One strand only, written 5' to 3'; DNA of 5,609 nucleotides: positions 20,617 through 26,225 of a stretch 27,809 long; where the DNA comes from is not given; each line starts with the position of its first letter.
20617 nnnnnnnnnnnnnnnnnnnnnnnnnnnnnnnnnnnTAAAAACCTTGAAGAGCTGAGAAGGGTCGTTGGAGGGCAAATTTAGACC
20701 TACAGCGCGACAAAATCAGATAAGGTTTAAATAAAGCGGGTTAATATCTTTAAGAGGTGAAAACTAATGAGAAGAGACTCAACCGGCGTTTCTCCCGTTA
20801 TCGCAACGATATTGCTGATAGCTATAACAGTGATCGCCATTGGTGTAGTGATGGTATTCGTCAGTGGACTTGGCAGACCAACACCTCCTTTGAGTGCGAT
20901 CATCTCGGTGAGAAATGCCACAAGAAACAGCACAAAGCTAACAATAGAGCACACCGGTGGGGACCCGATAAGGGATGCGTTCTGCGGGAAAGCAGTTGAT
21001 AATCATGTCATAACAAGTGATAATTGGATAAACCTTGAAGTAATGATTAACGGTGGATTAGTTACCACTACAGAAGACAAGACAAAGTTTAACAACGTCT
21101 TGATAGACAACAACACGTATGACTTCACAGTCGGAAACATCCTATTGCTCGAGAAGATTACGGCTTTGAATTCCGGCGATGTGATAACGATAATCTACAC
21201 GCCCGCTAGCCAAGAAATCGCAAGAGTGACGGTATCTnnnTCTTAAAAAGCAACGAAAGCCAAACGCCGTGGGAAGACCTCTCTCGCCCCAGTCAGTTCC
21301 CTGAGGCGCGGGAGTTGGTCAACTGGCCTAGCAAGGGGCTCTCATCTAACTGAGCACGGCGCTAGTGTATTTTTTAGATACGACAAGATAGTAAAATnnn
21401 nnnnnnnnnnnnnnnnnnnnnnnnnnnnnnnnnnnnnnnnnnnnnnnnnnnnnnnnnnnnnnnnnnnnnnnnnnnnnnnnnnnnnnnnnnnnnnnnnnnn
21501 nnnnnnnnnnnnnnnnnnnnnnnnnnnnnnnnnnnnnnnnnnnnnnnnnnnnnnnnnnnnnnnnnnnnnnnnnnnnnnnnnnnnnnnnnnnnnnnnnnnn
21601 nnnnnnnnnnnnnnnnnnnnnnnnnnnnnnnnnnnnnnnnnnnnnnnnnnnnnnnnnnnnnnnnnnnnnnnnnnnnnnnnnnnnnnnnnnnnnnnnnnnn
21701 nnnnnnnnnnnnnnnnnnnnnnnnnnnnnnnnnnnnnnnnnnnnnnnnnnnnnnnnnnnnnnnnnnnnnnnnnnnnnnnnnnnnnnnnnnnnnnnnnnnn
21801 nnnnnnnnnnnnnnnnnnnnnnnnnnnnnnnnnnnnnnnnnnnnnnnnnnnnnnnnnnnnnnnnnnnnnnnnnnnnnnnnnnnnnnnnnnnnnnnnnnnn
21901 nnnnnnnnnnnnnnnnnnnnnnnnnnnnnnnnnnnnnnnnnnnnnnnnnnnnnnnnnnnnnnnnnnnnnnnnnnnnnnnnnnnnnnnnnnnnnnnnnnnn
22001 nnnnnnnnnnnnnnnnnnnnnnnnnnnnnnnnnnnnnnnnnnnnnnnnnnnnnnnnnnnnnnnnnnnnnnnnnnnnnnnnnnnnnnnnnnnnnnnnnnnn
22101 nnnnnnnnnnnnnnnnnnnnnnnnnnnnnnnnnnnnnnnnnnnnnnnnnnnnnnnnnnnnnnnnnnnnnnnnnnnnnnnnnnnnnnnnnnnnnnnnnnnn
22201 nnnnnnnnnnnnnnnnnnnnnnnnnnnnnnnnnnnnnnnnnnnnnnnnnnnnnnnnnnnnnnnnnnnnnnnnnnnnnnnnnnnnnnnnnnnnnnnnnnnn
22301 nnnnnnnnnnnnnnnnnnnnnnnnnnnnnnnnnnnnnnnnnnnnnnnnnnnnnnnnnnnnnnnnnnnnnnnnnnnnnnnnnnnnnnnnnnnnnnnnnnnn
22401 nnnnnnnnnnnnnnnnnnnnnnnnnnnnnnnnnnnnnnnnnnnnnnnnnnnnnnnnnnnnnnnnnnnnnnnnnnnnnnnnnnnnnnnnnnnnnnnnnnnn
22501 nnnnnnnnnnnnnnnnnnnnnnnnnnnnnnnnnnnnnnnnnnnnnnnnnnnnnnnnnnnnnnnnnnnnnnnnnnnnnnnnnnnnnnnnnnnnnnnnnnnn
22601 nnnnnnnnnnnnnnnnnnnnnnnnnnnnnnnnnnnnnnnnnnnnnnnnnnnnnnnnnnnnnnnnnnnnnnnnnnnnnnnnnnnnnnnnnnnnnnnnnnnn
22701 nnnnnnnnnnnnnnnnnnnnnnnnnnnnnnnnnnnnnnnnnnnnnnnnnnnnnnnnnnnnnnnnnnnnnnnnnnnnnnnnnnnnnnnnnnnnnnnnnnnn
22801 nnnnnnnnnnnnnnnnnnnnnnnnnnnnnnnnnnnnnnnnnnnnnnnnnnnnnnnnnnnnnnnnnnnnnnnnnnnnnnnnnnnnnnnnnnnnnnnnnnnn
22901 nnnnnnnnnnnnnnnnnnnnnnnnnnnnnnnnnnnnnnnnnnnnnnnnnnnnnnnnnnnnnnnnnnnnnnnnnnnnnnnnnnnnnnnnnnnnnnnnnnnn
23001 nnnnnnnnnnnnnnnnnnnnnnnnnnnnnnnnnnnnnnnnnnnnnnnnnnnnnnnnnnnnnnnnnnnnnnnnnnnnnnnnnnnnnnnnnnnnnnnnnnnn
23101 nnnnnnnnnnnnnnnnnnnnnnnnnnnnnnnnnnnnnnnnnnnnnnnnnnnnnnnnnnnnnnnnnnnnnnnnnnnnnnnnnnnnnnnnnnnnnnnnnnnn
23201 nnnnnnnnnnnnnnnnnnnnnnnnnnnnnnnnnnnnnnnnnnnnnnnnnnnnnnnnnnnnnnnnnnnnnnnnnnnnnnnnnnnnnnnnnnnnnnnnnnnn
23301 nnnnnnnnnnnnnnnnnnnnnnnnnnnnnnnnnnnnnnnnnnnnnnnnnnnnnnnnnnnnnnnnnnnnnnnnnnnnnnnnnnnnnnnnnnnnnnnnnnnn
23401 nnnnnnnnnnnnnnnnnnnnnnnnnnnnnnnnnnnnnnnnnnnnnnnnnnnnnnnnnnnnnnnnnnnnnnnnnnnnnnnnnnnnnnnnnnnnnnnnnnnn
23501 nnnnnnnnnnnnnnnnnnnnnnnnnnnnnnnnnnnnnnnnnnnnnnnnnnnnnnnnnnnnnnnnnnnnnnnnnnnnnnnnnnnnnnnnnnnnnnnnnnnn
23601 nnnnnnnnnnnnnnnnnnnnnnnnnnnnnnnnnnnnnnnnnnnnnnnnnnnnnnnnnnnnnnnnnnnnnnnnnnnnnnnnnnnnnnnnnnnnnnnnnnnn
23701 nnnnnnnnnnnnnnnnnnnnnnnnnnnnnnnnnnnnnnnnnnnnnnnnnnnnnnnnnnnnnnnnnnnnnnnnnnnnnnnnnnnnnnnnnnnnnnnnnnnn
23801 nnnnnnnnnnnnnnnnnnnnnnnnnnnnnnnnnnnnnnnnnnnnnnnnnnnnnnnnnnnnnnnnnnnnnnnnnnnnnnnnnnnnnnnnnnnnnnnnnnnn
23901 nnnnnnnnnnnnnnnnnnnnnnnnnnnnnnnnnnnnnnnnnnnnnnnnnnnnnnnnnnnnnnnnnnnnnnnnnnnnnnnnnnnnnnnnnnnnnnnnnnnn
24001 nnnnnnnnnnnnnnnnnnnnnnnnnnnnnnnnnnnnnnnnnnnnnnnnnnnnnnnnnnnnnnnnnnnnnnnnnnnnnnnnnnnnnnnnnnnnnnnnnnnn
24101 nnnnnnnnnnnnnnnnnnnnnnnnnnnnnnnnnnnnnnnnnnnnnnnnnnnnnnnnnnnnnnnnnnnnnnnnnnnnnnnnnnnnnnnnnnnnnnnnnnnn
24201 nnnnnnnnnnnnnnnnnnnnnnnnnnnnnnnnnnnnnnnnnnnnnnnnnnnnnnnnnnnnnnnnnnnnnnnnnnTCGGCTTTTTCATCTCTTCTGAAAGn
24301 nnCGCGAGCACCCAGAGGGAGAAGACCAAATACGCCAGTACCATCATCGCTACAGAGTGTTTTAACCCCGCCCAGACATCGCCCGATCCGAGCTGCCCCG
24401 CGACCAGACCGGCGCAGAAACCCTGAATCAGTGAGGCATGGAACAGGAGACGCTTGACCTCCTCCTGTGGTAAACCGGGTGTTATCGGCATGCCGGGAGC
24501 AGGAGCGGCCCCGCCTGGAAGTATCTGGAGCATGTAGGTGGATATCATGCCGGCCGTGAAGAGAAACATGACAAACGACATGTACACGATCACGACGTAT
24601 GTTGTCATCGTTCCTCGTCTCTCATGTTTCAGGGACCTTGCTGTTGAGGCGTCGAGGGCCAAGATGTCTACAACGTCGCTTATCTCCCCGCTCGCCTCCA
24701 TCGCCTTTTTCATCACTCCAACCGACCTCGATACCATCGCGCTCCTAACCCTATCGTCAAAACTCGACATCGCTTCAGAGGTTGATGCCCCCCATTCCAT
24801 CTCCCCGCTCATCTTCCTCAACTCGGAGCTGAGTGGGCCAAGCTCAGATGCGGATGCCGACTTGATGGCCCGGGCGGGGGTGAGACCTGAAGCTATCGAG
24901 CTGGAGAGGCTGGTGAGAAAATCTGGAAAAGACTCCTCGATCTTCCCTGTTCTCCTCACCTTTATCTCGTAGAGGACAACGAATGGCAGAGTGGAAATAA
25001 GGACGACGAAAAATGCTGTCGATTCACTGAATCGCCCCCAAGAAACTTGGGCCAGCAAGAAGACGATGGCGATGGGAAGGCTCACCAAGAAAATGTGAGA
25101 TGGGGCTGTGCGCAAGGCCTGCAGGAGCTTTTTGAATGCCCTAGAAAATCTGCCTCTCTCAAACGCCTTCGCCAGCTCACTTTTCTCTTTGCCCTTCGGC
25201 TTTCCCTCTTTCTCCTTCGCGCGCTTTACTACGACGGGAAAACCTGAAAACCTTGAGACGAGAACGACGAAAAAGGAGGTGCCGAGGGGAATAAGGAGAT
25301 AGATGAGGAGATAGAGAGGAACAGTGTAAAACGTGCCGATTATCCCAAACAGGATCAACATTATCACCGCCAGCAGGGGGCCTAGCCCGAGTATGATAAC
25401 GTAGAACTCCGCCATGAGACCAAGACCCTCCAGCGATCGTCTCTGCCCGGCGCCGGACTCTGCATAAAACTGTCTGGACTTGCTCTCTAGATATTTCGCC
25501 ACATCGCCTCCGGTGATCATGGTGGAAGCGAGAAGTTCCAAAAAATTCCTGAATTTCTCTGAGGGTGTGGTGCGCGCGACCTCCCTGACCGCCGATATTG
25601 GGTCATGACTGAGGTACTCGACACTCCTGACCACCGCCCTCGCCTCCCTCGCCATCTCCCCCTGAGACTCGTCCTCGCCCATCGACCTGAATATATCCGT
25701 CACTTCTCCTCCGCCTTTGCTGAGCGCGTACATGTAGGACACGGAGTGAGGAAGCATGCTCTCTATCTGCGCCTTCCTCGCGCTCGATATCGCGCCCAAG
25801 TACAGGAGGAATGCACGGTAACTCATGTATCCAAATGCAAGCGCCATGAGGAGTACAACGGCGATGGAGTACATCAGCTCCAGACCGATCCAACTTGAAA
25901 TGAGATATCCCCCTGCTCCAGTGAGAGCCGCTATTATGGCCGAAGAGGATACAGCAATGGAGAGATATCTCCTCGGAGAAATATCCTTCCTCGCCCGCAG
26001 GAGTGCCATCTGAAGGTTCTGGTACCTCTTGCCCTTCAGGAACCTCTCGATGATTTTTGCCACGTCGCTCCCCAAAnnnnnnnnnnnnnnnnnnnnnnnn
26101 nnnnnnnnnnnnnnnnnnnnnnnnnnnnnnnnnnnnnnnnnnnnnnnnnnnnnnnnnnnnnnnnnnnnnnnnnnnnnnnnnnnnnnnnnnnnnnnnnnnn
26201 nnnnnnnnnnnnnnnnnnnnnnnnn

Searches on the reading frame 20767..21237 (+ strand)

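Call 30: search_protein_families(library=pfam, proteins=[window:20767-21237:+], max_evalue=0.001)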
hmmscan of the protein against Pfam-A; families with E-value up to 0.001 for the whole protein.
window:20767-21237:+ (157 aa): 1 family
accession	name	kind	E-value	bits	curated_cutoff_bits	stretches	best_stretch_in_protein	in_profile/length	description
PF07790.16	Pilin_N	-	1e-15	58.8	25.2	1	7-70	2-66/78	Archaeal Type IV pilin, N-terminal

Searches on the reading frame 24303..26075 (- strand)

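Call 30: search_protein_families(library=pfam, proteins=[window:24303-26075:-], max_evalue=0.001)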
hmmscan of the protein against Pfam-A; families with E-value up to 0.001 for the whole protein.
window:24303-26075:- (591 aa): 1 family
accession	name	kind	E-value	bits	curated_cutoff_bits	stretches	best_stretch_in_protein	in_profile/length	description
PF00482.28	T2SSF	-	4.5e-27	94.9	25.2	2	386-511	1-123/125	Type II secretion system (T2SS), protein F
